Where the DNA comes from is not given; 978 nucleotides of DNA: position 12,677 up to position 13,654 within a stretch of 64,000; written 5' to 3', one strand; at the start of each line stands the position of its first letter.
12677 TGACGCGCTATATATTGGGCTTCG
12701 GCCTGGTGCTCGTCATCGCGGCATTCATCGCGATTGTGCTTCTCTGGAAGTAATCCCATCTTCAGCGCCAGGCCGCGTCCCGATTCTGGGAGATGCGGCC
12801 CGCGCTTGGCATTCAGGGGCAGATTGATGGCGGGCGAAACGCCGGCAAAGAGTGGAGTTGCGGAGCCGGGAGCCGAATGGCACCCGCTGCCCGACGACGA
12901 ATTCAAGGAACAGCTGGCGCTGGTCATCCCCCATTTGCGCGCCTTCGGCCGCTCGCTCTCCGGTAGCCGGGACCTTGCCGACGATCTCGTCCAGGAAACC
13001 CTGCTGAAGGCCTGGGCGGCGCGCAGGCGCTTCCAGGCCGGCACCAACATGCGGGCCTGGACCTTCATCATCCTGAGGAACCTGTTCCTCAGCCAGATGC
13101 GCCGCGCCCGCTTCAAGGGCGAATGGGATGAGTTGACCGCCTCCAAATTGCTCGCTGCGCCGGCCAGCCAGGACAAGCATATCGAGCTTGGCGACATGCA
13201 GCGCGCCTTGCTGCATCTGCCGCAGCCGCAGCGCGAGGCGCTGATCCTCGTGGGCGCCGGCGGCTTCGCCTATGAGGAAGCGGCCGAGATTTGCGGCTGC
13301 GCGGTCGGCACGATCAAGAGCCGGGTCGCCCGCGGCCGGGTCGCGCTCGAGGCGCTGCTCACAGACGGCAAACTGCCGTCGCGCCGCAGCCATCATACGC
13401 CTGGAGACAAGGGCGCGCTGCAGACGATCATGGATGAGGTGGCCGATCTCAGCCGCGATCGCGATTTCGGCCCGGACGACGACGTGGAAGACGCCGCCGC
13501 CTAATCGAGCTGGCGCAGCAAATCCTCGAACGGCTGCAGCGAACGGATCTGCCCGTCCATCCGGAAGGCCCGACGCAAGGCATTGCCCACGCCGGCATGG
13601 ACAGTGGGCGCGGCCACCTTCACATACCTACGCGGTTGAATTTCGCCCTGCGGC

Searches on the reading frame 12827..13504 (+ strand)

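Call 64: search_protein_families(library=pfam, proteins=[window:12827-13504:+], max_evalue=0.01)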
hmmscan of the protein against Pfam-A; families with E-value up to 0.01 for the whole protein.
window:12827-13504:+ (225 aa): 4 families
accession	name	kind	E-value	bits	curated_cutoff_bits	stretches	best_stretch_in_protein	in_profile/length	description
PF08281.18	Sigma70_r4_2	-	3.7e-14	52.5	25.7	1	123-174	3-54/54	Sigma-70, region 4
PF04542.20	Sigma70_r2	-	1.5e-13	50.8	24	1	35-95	7-69/71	Sigma-70 region 2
PF22029.2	PhyR_sigma2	-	4.9e-12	46.1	27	1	33-82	4-53/55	Sigma2 domain of PhyR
PF04545.22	Sigma70_r4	-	0.0022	17.9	24.1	1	127-174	1-48/50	Sigma-70, region 4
